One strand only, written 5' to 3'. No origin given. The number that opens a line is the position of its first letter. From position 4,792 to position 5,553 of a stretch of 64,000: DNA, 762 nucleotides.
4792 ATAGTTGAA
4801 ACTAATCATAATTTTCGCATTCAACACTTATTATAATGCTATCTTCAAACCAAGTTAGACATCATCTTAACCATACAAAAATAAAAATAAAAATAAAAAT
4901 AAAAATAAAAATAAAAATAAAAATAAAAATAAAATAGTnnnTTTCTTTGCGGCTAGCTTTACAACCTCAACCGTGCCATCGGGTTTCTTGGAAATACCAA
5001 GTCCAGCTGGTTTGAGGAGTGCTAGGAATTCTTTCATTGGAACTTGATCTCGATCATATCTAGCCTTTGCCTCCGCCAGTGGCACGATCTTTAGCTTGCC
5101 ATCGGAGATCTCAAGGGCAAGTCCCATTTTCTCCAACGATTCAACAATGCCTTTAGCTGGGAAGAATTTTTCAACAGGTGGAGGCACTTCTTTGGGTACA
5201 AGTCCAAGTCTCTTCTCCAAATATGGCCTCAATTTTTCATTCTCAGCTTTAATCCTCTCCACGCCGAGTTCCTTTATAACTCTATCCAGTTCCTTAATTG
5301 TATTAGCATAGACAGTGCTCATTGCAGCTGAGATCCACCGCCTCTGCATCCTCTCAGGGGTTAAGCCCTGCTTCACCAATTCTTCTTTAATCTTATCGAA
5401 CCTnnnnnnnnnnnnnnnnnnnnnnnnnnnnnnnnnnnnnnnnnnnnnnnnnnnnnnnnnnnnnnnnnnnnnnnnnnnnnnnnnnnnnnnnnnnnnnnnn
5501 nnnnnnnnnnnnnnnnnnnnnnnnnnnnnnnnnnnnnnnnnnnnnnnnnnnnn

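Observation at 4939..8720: Divergent partner operon: a polyferredoxin plus an HdrA–MvhD fusion with an unassigned ~150-aa C-terminal extension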

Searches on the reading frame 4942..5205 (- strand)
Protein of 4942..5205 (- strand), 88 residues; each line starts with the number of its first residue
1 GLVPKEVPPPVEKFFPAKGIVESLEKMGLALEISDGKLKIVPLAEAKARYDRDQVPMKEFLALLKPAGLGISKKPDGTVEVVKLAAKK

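Call 22: search_protein_representatives(protein=window:4942-5205:-)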
Query: 88 residues. Proteins with E-value up to 0.001 (for the whole library): 1; up to 1e-10: 0; up to 1e-30: 0. The best 1 are listed.
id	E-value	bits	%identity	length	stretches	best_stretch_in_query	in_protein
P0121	1.6e-04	37.9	24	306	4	20-78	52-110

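Call 34: find_related_loci(query=window:4942-5169:-, collection=metagenome_contigs, flank=10000)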
Query window:4942-5169:- (76 aa) in metagenome_contigs; peptide patterns used: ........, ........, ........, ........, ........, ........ (x = any residue, [..] = any of these).
600 stretches matched a pattern, but none encodes a relative of the query by tblastn (E <= 1e-3).

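Call 37: find_related_loci(query=A3, collection=metagenome_contigs, flank=10000)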
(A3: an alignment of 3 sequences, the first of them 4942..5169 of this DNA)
Query A3 (76 aa) in metagenome_contigs; peptide patterns used: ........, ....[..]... (x = any residue, [..] = any of these).
261 stretches matched a pattern, but none encodes a relative of the query by tblastn (E <= 1e-3).

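Call 45: predict_structure(alignment_id=A4)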
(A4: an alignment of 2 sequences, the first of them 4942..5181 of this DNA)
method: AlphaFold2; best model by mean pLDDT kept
length: 80 residues; sequences in the alignment: 2
mean_pLDDT: 76.6   pTM: 0.58
mean pLDDT of the five models: 76.6, 56.3, 55.0, 52.7, 52.7
residues with pLDDT >= 90: 0; 70-90: 61; 50-70: 17; < 50: 2
segments of 3 or more residues with pLDDT < 50: none
pLDDT, mean of each block of 10 residues (from residue 1): 64 83 80 82 69 82 81 72
secondary structure, 60 per line:
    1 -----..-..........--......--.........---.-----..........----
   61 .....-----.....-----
elements in order: H9-18 E21-26 E29-34 H49-56 E61-65 E71-75

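Call 54: fold_search(model_id=the predicted structure, library=pdb)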
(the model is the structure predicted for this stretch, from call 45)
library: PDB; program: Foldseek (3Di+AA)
matches with E <= 10: 254; with E <= 0.001: 0
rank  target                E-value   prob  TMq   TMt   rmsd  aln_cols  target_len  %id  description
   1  4jtm_A                4.3e-01  0.21  0.31  0.31  10.1        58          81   21  Structure of the N0 domain of the type II secretin from enterotoxigenic Escherichia coli (released 2013-07-03)
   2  3ezj_A                6.3e-01  0.15  0.33  0.16   9.1        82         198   15  Crystal structure of the N-terminal domain of the secretin GspD from ETEC determined with the assistance of a nanobody (released 2009-02-17)
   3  2o5p_A                6.3e-01  0.14  0.32  0.06   9.6        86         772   14  Crystal structure of the full length ferric pyoverdine outer membrane receptor FpvA of Pseudomonas aeruginosa in its a (released 2007-10-30)
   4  7xt1                  7.1e-01  0.13  0.27  0.18   9.3        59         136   20  Crystal structure of Bypass-of-forespore protein C from Bacillus Subtilis (released 2023-05-17)
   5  3d37_A                1.0e+00  0.14  0.33  0.10  10.5        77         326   14  The crystal structure of the tail protein from Neisseria meningitidis MC58 (released 2008-07-08)
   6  8xks_B                1.0e+00  0.08  0.25  0.05  15.8        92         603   11  The cryo-EM structure of Orf2971-FtsHi motor complex (released 2024-12-04)
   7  1o6w_MODEL_1_A        1.0e+00  0.07  0.23  0.24  10.2        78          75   17  Solution Structure of the Prp40 WW Domain Pair of the Yeast Splicing Factor Prp40 (released 2002-12-04)
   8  3ezj_E                1.3e+00  0.11  0.31  0.15  11.2        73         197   19  Crystal structure of the N-terminal domain of the secretin GspD from ETEC determined with the assistance of a nanobody (released 2009-02-17)
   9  2a02_MODEL_1_A        1.4e+00  0.10  0.32  0.32  10.0        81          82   18  Solution NMR Structure of the Periplasmic Signaling Domain of the Outer Membrane Iron Transporter PupA from Ps (released 2006-09-26)
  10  2o5p_B                1.4e+00  0.09  0.29  0.05   9.9        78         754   13  Crystal structure of the full length ferric pyoverdine outer membrane receptor FpvA of Pseudomonas aeruginosa in its a (released 2007-10-30)
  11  6eri_Az               1.4e+00  0.06  0.21  0.13  10.6        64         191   23  Structure of the chloroplast ribosome with chl-RRF and hibernation-promoting factor (released 2018-04-18)
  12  1zm5_A                1.5e+00  0.06  0.21  0.08  13.4       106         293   11  Conjugative Relaxase TRWC in complex with ORIT dna, cooper-bound structure (released 2006-04-25)
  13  3nix_A                1.6e+00  0.03  0.20  0.06  14.5       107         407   10  Crystal structure of flavoprotein/dehydrogenase from Cytophaga hutchinsonii. Northeast Structural Genomics Consortium  (released 2010-06-30)
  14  5w7r                  1.7e+00  0.12  0.25  0.07   4.3        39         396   28  Crystal structure of OxaC in complex with SAH and oxaline (released 2018-07-04)
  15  4m0h_B                1.7e+00  0.11  0.32  0.14  11.0        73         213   14  Crystal structure of a putative anti-sigma factor (BDI_1681) from Parabacteroides distasonis ATCC 8503 at 2.50 A resol (released 2013-10-16)
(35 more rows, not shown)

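Call 57: search_protein_families(library=pfam, proteins=[P0121], max_evalue=1)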
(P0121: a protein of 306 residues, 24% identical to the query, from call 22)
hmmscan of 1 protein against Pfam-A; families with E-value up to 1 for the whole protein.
P0121 (306 aa): 6 families
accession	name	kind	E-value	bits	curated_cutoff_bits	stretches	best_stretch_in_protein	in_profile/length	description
PF12216.13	m04gp34like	-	0.0055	16.8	25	0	172-201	124-153/267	Immune evasion protein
PF19823.4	DUF6305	-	0.15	12.1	25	0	90-135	3-48/154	Domain of unknown function (DUF6305)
PF21834.1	DUF6894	-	0.19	12.3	24.1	0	125-147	4-26/69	Domain of unknown function (DUF6894)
PF20259.3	tRNA_Me_trans_M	-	0.25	11.3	27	0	246-266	40-60/66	tRNA methyl transferase PRC-barrel domain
PF01344.31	Kelch_1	-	0.25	11.3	20.1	0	122-135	4-17/46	Kelch motif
PF13627.12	LptM_cons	-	0.87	9.9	27.3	0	7-22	1-16/23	LPS-assembly lipoprotein LptM, conserved region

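Call 72: fold_search(model_id=the predicted structure, library=viral)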
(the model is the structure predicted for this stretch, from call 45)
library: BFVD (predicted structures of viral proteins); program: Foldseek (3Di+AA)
matches with E <= 10: 613; with E <= 0.001: 0
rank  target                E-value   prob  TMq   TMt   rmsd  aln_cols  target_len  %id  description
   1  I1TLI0                3.0e-02  0.60  0.30  0.13  11.2        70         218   21  DUF3310 domain-containing protein [Bacillus phage PBC1]
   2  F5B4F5                2.2e-01  0.10  0.23  0.15  16.2        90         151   13  (no name in the UniProt tables at hand)
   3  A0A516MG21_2          4.3e-01  0.10  0.23  0.04  17.6        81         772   15  (no name in the UniProt tables at hand)
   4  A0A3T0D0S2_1          4.6e-01  0.11  0.28  0.03  11.6       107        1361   18  (no name in the UniProt tables at hand)
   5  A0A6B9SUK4            4.9e-01  0.20  0.33  0.08  10.0        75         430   21  (no name in the UniProt tables at hand)
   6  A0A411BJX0            5.5e-01  0.38  0.37  0.08   7.8        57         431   18  (no name in the UniProt tables at hand)
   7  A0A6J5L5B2            5.5e-01  0.13  0.25  0.21  10.7        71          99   17  Uncharacterized protein [uncultured Caudovirales phage]
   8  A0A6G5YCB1            5.5e-01  0.10  0.22  0.23   9.4        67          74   15  (no name in the UniProt tables at hand)
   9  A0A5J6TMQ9            6.3e-01  0.08  0.22  0.15   8.6        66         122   14  (no name in the UniProt tables at hand)
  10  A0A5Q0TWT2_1          6.3e-01  0.07  0.22  0.04  11.8        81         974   12  RNA-directed RNA polymerase L [Rasbo virus]
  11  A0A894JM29            7.5e-01  0.12  0.22  0.06   8.3        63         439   17  (no name in the UniProt tables at hand)
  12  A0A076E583            7.5e-01  0.10  0.22  0.12   9.4        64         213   17  N protein [Python nidovirus]
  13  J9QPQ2                8.0e-01  0.08  0.19  0.14  10.8        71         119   14  Uncharacterized protein [Pectobacterium phage My1]
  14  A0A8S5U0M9            8.5e-01  0.16  0.34  0.29   9.3        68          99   12  Uncharacterized protein [Siphoviridae sp. ctNEy24]
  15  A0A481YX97            8.5e-01  0.14  0.30  0.35  10.5        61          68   13  Uncharacterized protein [Marseillevirus LCMAC202]
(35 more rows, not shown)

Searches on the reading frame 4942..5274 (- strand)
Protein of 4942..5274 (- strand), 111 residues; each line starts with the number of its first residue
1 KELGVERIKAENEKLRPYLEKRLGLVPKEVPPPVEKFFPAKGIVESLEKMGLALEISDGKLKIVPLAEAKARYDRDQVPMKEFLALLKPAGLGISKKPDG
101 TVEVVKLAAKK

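Call 6: search_protein_families(library=pfam, proteins=[window:4942-5271:-], max_evalue=10)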
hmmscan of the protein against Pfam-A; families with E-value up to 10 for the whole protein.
seq(110 aa): 0 families

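Call 8: find_homologous_proteins(query=window:4942-5274:-, max_evalue=0.01)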
Query seq(111 aa): 38 candidates shared short words with the query, none scored E <= 0.01.

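Call 79: find_homologous_proteins(query=A2, max_evalue=0.001)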
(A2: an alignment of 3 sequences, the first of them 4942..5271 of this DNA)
Query A2 (3 sequences): 8000 candidates shared short words with the query, none scored E <= 0.001.

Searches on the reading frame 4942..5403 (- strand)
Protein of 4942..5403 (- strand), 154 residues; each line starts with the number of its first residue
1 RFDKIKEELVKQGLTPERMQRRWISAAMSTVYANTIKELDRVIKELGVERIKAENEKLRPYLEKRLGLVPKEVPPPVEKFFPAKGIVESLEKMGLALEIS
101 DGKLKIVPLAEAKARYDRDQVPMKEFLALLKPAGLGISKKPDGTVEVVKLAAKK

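Call 6: search_protein_families(library=pfam, proteins=[window:4942-5403:-], max_evalue=10)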
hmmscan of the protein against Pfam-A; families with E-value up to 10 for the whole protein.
seq(154 aa): 2 families
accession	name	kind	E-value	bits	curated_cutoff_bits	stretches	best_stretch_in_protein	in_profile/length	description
PF02662.21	FlpD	-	8.6e-05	23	22.3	1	1-47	77-123/123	Methyl-viologen-reducing hydrogenase, delta subunit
PF11372.14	DUF3173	-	0.11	12.9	25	1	48-73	30-49/58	Domain of unknown function (DUF3173)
